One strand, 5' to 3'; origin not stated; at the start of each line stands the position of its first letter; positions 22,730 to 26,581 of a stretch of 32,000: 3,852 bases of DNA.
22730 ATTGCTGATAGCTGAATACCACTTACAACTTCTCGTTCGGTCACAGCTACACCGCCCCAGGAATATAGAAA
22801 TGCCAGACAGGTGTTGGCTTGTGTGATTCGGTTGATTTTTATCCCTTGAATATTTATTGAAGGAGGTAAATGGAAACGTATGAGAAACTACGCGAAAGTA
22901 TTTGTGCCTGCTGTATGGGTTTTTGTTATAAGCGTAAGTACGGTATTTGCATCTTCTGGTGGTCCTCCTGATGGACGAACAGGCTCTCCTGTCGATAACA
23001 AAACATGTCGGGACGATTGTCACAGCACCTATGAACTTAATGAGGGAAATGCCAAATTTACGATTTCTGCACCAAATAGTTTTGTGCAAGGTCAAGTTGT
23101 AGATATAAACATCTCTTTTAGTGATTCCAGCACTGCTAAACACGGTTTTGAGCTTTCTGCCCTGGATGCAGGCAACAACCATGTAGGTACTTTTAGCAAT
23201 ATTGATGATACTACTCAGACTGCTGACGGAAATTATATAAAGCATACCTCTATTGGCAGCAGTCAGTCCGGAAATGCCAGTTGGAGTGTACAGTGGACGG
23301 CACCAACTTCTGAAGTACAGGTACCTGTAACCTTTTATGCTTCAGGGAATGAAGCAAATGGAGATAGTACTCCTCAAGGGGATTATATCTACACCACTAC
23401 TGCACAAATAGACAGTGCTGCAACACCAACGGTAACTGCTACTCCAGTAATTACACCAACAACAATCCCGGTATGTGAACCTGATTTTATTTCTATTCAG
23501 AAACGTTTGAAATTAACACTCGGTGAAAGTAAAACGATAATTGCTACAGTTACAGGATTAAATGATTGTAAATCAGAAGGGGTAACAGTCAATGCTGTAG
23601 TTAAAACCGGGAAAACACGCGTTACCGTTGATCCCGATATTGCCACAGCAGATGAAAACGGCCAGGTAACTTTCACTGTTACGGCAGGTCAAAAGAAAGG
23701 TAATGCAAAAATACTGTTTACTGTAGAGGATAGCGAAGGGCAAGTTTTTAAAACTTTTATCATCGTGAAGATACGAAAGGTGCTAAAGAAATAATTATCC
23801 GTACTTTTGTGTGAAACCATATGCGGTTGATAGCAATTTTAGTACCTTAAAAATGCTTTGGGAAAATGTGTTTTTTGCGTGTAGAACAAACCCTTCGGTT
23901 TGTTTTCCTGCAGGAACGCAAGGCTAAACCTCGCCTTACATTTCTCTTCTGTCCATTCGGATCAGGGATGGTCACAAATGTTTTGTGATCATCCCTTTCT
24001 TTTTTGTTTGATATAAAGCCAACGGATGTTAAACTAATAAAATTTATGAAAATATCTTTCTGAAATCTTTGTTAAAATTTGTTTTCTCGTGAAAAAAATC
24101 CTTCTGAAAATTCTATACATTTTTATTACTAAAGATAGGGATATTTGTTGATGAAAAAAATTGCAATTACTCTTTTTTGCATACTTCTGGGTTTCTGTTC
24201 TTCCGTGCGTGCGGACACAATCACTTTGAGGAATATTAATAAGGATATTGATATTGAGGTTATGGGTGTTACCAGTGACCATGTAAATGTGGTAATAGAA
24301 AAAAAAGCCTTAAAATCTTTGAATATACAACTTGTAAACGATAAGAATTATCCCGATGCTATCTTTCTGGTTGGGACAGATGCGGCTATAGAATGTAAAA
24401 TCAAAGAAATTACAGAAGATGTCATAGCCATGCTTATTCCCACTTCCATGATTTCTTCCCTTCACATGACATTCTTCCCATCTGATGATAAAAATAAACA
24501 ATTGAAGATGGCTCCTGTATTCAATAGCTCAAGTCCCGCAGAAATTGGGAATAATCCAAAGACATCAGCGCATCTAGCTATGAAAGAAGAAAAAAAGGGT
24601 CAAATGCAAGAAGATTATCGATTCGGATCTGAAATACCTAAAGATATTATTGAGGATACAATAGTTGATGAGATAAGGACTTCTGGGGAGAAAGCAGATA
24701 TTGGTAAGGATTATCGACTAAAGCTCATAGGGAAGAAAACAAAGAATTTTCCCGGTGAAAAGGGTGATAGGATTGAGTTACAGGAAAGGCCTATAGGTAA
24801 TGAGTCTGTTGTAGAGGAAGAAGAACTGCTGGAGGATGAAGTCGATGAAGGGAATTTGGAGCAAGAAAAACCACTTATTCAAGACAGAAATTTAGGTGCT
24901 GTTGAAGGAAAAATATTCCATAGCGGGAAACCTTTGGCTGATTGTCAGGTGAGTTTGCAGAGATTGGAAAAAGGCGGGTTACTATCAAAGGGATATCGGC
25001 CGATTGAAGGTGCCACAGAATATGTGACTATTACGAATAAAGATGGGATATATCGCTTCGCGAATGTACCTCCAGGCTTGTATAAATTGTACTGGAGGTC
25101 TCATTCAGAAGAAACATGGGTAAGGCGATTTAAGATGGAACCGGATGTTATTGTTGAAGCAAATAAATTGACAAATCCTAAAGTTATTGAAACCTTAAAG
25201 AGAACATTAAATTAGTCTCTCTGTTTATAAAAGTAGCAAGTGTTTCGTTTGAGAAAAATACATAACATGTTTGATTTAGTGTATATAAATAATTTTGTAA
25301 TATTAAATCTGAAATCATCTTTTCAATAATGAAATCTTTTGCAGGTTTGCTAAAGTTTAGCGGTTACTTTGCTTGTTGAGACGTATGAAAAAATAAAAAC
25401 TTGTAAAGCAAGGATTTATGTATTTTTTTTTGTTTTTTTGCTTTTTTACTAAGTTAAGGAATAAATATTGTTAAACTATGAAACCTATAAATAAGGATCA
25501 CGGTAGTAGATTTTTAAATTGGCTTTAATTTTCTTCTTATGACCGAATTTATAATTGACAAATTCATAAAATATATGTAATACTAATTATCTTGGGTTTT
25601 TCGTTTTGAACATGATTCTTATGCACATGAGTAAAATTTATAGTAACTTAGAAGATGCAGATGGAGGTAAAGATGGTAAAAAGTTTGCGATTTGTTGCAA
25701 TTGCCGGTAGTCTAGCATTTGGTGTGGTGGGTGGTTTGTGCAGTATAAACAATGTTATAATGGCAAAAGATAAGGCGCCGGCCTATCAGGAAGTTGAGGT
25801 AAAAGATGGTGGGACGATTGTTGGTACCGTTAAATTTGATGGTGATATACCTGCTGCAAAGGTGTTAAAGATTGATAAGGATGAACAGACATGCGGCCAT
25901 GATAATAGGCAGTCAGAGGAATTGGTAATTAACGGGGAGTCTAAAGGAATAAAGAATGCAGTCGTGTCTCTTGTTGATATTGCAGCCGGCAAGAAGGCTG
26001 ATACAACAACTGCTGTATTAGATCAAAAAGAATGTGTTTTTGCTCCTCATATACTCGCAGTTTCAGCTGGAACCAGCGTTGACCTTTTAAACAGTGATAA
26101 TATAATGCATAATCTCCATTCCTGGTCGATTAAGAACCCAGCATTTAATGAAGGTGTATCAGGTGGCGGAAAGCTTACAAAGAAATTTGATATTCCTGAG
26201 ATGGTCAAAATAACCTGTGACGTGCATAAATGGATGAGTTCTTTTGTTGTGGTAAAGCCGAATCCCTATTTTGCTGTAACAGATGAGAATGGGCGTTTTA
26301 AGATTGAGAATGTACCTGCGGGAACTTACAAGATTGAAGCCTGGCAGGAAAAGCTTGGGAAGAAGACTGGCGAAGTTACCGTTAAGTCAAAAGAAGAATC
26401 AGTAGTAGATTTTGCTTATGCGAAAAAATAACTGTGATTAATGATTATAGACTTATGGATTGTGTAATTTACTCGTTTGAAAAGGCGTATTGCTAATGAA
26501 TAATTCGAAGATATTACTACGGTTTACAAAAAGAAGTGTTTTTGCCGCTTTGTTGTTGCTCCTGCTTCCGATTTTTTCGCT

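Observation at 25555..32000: CydB-less cytochrome bd-like membrane protein embedded in a cupredoxin / multi-cytochrome c / EB_dh-haem-b cluster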

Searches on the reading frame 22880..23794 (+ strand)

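Call 30: search_protein_families(library=pfam, proteins=[window:22880-23794:+], max_evalue=0.001)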
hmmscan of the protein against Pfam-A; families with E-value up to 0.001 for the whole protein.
window:22880-23794:+ (304 aa): 1 family
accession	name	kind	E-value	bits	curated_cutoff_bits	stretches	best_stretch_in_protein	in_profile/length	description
PF02014.22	Reeler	-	7.9e-09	36.6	21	1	55-155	15-121/131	Reeler domain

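Call 79: search_protein_families(library=ncbifam, proteins=[window:22880-23794:+], max_evalue=0.001)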
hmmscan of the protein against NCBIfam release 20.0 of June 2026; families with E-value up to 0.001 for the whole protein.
window:22880-23794:+ (304 aa): 3 families
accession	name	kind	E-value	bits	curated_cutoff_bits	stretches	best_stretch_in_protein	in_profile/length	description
NF041895.1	choice_anch_V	domain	1.6e-33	115.9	42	1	15-175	2-149/150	choice-of-anchor V domain-containing protein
NF052345.1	S_layer_anammox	exception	1.3e-16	59.2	1400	1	41-300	1342-1596/1596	Kustd1514 family S-layer glycoprotein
NF041894.1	MXAN_6652_fam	equivalog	1.9e-09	37.4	200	1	18-181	9-157/203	MXAN_6652 family MXYO-CTERM-anchored protein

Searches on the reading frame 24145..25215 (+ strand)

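Call 8: search_protein_families(library=pfam, proteins=[window:24145-25215:+], max_evalue=0.1)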
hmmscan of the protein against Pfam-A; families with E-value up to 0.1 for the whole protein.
window:24145-25215:+ (356 aa): 7 families
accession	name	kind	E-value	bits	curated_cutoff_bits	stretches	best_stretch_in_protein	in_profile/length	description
PF13620.12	CarboxypepD_reg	-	3.6e-06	27.7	32.3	1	254-332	3-70/82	Carboxypeptidase regulatory-like domain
PF13715.12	CarbopepD_reg_2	-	0.00026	21.4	32.2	0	292-334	25-67/88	CarboxypepD_reg-like domain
PF10670.15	DUF4198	-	0.014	16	34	1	252-315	148-203/209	Domain of unknown function (DUF4198)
PF09430.16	EMC7_beta-sandw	-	0.024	15.3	26.6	1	263-320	6-48/122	ER membrane protein complex subunit 7, beta-sandwich domain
PF17210.9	SdrD_B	-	0.062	13.9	29.7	0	291-318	38-65/112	SdrD B-like domain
PF00775.27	Dioxygenase_C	-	0.07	13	27.3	0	253-315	32-98/182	Dioxygenase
PF24025.1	Ig_DR_A0283-like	-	0.08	13.7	27.1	0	261-316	18-61/102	DR_A0283-like, Ig-like domain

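Call 9: search_protein_families(library=ncbifam, proteins=[window:24145-25215:+], max_evalue=0.1)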
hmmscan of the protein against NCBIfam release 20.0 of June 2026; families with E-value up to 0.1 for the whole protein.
window:24145-25215:+ (356 aa): 1 family
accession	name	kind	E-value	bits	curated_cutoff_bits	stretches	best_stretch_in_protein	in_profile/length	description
TIGR00128.1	fabD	equivalog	0.013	15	260.9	1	38-162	133-257/290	ACP S-malonyltransferase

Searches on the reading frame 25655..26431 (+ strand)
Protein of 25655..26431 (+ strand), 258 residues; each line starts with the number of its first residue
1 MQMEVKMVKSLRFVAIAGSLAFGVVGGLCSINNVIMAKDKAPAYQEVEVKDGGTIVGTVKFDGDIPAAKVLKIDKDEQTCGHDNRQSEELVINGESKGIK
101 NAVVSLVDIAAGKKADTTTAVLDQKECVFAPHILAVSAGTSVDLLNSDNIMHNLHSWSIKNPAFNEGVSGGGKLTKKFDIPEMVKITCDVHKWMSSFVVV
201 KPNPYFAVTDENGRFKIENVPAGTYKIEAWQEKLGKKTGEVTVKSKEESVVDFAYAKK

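Call 8: search_protein_families(library=pfam, proteins=[window:25655-26431:+], max_evalue=0.1)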
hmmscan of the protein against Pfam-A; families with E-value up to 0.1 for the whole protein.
window:25655-26431:+ (258 aa): 8 families
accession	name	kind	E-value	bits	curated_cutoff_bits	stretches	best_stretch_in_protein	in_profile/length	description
PF13620.12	CarboxypepD_reg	-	1.3e-09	38.8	32.3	1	205-254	30-80/82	Carboxypeptidase regulatory-like domain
PF14686.12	fn3_3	-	8.6e-09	35.5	24.4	1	200-247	22-71/75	Polysaccharide lyase family 4, domain II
PF13715.12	CarbopepD_reg_2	-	3.9e-06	27.2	32.2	1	198-253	19-72/88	CarboxypepD_reg-like domain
PF09430.16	EMC7_beta-sandw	-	0.0025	18.4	26.6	1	198-247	12-63/122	ER membrane protein complex subunit 7, beta-sandwich domain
PF18957.6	RibLong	-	0.0053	18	27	0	216-248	29-64/93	Long Rib domain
PF17802.7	SpaA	-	0.018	15.7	23.1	1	207-228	36-57/91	Prealbumin-like fold domain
PF00127.26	Copper-bind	-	0.022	15.6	21.2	0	122-200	7-98/99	Copper binding proteins, plastocyanin/azurin family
PF17210.9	SdrD_B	-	0.024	15.3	29.7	0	208-231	43-66/112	SdrD B-like domain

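Call 9: search_protein_families(library=ncbifam, proteins=[window:25655-26431:+], max_evalue=0.1)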
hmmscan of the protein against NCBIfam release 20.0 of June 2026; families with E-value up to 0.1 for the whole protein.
window:25655-26431:+ (258 aa): 1 family
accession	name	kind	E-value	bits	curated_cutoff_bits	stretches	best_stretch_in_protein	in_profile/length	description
NF052345.1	S_layer_anammox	exception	0.0032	14.8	1400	1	198-255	1333-1391/1596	Kustd1514 family S-layer glycoprotein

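Call 31: search_solved_structures(query=window:25655-26431:+, max_evalue=1, show_alignments=2)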
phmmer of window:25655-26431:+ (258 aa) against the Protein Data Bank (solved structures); distinct sequences matched with E-value up to 1: 8.
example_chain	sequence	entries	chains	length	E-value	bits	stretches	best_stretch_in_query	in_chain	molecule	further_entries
5fc9_A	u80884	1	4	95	0.021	17.6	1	129-200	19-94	Blue (Type 1) copper domain protein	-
9cck_A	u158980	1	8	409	0.023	17.4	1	124-198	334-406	Copper-containing nitrite reductase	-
4u3s_B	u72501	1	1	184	0.024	17.4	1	168-244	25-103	Cellulosomal scaffoldin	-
4oq1_A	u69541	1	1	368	0.041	16.6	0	173-228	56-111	Cell wall surface anchor family protein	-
4wi0_B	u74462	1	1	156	0.05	16.4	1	203-245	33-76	Cellulosomal scaffoldin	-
3qec_A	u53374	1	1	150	0.15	14.8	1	207-229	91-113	Putative carbohydrate binding protein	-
1xpn_A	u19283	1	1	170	0.19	14.5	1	207-229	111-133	hypothetical protein PA1324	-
9c7v_B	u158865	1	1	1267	0.49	13.1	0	199-243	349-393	BOS complex subunit NOMO2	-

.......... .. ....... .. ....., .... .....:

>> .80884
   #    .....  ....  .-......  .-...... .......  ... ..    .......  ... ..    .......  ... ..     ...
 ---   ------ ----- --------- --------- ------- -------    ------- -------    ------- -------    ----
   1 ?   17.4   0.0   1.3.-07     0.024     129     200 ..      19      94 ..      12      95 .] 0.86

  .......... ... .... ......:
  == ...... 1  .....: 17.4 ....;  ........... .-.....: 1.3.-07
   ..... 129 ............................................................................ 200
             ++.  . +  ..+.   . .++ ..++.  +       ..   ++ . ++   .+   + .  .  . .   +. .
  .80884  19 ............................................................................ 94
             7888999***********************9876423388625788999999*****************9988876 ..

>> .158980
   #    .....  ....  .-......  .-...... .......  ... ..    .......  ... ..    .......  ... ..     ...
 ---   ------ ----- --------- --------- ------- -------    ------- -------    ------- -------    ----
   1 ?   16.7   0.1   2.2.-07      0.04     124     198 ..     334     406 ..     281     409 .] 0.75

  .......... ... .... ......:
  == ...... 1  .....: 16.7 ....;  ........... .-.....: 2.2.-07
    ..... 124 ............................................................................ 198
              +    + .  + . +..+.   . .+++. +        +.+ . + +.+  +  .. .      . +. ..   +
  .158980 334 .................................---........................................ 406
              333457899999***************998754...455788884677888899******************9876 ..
